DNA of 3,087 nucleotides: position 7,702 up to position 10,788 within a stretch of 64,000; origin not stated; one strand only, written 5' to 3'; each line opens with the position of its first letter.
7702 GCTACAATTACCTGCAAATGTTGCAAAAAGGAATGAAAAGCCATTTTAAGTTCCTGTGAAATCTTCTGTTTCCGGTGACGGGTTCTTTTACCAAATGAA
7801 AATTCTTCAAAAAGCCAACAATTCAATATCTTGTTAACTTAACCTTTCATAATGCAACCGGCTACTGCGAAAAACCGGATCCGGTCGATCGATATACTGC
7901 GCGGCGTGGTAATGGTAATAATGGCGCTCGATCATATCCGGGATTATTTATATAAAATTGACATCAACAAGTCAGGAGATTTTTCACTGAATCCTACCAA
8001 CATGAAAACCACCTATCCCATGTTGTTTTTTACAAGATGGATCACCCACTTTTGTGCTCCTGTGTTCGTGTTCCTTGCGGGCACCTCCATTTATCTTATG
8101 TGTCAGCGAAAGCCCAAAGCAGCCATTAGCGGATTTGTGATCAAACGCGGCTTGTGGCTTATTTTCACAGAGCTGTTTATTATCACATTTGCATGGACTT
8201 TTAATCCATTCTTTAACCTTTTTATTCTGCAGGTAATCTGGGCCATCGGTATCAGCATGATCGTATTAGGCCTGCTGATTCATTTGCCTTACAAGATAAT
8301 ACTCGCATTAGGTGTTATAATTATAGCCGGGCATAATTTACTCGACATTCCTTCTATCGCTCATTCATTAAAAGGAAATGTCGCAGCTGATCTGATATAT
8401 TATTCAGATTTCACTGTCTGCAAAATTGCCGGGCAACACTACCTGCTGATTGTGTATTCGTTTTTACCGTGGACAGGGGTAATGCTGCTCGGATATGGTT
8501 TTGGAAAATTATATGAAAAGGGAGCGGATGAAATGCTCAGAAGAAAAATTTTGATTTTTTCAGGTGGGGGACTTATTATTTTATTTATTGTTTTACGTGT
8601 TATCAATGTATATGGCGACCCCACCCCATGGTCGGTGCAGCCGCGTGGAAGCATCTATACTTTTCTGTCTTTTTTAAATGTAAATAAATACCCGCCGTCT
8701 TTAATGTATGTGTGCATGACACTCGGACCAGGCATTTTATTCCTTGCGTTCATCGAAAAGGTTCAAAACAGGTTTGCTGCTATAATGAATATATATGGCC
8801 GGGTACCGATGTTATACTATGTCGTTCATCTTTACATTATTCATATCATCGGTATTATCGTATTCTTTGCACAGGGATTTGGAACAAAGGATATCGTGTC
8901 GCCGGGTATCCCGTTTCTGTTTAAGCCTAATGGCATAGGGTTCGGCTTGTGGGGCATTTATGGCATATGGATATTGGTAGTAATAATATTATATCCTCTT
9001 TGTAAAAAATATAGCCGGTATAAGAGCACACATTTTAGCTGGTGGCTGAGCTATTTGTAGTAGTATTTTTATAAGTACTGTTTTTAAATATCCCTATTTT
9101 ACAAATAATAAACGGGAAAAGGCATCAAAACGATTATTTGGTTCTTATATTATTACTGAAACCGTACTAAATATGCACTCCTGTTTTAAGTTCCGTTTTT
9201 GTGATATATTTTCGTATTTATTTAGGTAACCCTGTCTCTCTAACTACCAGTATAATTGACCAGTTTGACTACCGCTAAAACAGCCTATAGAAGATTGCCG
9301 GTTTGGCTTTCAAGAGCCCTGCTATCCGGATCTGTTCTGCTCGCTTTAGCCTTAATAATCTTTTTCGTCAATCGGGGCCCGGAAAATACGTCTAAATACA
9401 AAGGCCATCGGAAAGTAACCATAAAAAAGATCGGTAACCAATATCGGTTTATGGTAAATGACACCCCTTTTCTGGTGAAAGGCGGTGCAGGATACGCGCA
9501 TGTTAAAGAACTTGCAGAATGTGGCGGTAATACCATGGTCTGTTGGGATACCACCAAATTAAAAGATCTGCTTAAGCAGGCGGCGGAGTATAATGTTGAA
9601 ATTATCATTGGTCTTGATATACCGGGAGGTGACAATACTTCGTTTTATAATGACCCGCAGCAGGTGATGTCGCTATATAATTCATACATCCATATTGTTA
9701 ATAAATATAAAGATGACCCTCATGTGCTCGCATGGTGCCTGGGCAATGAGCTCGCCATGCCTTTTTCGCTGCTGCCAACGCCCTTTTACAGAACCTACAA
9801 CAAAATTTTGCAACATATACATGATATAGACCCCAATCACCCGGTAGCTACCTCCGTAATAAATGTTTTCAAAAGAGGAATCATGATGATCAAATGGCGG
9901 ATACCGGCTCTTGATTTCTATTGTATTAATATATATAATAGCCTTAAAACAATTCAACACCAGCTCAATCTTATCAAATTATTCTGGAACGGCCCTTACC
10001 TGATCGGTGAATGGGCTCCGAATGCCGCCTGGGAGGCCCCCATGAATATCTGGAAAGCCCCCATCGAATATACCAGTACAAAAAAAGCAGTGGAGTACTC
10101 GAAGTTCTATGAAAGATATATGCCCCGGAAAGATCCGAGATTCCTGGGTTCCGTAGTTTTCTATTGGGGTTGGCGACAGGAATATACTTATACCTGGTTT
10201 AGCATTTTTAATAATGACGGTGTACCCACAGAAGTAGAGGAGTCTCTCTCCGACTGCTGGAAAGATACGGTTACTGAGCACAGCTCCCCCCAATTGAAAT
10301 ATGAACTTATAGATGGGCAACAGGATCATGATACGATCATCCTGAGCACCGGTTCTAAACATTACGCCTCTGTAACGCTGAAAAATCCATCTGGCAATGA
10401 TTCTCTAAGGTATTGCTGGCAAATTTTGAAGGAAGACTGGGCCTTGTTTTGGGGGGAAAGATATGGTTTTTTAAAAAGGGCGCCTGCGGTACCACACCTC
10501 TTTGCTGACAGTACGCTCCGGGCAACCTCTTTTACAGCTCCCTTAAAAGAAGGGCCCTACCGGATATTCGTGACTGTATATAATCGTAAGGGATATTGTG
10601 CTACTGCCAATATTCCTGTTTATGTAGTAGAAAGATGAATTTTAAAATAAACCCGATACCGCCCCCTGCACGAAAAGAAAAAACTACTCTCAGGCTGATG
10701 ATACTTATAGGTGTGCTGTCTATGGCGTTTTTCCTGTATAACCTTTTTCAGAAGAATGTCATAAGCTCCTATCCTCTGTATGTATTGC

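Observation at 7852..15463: Candidate undescribed synthase-dependent exopolysaccharide locus built around a 1230-aa GT2 synthase with fused glycoside-hydrolase-like domains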

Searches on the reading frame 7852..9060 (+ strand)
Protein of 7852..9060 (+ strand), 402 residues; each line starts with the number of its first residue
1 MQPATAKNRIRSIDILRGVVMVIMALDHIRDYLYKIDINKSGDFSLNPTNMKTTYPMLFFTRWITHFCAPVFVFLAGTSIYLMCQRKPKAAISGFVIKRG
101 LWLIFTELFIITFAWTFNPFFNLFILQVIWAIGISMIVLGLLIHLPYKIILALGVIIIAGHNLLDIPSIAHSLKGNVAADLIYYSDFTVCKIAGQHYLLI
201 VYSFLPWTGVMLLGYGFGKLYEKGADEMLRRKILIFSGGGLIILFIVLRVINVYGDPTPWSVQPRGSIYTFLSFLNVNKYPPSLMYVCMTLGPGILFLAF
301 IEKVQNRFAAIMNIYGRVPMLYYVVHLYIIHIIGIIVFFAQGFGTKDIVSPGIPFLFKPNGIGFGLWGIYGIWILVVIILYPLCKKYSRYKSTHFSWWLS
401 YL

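Call 3: search_protein_families(library=pfam, proteins=[window:7852-9060:+], max_evalue=0.01)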
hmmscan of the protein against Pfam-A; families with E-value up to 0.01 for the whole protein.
window:7852-9060:+ (402 aa): 2 families
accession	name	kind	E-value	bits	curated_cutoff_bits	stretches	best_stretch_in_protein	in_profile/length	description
PF07786.18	HGSNAT_cat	-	2.2e-12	47.4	22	1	9-225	1-188/222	Heparan-alpha-glucosaminide N-acetyltransferase, catalytic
PF01757.29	Acyl_transf_3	-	3.3e-06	26.8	31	1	11-372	2-315/326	Acyltransferase domain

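Call 4: search_protein_families(library=ncbifam, proteins=[window:7852-9060:+], max_evalue=0.01)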
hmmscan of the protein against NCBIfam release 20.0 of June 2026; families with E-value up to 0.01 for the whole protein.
window:7852-9060:+ (402 aa): 0 families

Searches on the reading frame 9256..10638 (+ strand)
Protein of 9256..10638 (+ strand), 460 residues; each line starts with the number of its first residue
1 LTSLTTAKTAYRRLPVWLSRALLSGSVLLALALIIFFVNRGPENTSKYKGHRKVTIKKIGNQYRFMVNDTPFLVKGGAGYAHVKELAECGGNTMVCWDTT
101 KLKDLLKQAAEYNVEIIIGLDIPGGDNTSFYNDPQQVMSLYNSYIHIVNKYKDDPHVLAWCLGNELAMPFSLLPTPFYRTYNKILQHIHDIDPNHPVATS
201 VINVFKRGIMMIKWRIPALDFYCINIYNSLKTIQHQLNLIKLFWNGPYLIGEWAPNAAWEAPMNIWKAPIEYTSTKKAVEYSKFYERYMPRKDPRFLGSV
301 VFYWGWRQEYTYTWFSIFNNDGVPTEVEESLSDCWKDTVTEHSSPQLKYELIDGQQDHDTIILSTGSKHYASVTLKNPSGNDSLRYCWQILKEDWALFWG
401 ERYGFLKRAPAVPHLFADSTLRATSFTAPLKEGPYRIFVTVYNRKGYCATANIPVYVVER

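Call 3: search_protein_families(library=pfam, proteins=[window:9256-10638:+], max_evalue=0.01)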
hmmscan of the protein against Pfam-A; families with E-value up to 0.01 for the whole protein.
window:9256-10638:+ (460 aa): 1 family
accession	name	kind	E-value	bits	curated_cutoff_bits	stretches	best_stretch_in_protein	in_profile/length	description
PF00728.28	Glyco_hydro_20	-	0.0031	17.3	22.3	1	63-191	45-158/348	Glycosyl hydrolase family 20, catalytic domain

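Call 4: search_protein_families(library=ncbifam, proteins=[window:9256-10638:+], max_evalue=0.01)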
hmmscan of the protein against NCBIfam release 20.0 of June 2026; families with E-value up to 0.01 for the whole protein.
window:9256-10638:+ (460 aa): 0 families

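Call 6: search_solved_structures(query=window:9256-10638:+, max_evalue=1)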
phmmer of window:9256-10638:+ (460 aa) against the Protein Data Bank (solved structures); distinct sequences matched with E-value up to 1: 9.
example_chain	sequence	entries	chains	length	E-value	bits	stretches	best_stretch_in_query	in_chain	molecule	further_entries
9oro_A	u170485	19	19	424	4.3e-51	177.2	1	63-457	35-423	Glycoside hydrolase family 158 | GH158(Pro)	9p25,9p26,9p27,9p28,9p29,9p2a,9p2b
6pal_A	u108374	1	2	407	1.8e-48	168.6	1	54-458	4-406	Uncharacterized protein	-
3wfl_A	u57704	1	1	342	0.016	17.1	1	122-166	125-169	beta-mannanase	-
8gf3_A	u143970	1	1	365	0.019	16.8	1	137-199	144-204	GH5 Mannanase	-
1rh9_A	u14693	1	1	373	0.049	15.5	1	132-198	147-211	endo-beta-mannanase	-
3pz9_A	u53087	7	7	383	0.069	15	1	146-200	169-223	Mannan endo-1,4-beta-mannosidase. Glycosyl Hydrolase family 5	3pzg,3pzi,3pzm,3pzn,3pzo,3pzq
1pz3_A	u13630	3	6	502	0.34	12.7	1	110-172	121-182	Alpha-L-arabinofuranosidase | Intracellular exo-alpha-(1->5)-L-arabinofuranosidase | GH51 a-l-arabinofuranosidase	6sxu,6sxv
3wh9_A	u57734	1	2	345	0.41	12.4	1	124-194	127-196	Endo-beta-1,4-mannanase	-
31ao_A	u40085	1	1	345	0.41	12.4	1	124-194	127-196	Probable mannan endo-1,4-beta-mannosidase A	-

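Call 20: search_solved_structures(query=window:9256-10638:+, max_evalue=1e-10, show_alignments=2)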
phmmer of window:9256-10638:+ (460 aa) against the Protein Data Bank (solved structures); distinct sequences matched with E-value up to 1e-10: 2.
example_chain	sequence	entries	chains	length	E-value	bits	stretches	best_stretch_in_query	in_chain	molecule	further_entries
9oro_A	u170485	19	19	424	4.3e-51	177.2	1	63-457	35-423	Glycoside hydrolase family 158 | GH158(Pro)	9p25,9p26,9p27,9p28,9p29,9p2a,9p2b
6pal_A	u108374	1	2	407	1.8e-48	168.6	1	54-458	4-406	Uncharacterized protein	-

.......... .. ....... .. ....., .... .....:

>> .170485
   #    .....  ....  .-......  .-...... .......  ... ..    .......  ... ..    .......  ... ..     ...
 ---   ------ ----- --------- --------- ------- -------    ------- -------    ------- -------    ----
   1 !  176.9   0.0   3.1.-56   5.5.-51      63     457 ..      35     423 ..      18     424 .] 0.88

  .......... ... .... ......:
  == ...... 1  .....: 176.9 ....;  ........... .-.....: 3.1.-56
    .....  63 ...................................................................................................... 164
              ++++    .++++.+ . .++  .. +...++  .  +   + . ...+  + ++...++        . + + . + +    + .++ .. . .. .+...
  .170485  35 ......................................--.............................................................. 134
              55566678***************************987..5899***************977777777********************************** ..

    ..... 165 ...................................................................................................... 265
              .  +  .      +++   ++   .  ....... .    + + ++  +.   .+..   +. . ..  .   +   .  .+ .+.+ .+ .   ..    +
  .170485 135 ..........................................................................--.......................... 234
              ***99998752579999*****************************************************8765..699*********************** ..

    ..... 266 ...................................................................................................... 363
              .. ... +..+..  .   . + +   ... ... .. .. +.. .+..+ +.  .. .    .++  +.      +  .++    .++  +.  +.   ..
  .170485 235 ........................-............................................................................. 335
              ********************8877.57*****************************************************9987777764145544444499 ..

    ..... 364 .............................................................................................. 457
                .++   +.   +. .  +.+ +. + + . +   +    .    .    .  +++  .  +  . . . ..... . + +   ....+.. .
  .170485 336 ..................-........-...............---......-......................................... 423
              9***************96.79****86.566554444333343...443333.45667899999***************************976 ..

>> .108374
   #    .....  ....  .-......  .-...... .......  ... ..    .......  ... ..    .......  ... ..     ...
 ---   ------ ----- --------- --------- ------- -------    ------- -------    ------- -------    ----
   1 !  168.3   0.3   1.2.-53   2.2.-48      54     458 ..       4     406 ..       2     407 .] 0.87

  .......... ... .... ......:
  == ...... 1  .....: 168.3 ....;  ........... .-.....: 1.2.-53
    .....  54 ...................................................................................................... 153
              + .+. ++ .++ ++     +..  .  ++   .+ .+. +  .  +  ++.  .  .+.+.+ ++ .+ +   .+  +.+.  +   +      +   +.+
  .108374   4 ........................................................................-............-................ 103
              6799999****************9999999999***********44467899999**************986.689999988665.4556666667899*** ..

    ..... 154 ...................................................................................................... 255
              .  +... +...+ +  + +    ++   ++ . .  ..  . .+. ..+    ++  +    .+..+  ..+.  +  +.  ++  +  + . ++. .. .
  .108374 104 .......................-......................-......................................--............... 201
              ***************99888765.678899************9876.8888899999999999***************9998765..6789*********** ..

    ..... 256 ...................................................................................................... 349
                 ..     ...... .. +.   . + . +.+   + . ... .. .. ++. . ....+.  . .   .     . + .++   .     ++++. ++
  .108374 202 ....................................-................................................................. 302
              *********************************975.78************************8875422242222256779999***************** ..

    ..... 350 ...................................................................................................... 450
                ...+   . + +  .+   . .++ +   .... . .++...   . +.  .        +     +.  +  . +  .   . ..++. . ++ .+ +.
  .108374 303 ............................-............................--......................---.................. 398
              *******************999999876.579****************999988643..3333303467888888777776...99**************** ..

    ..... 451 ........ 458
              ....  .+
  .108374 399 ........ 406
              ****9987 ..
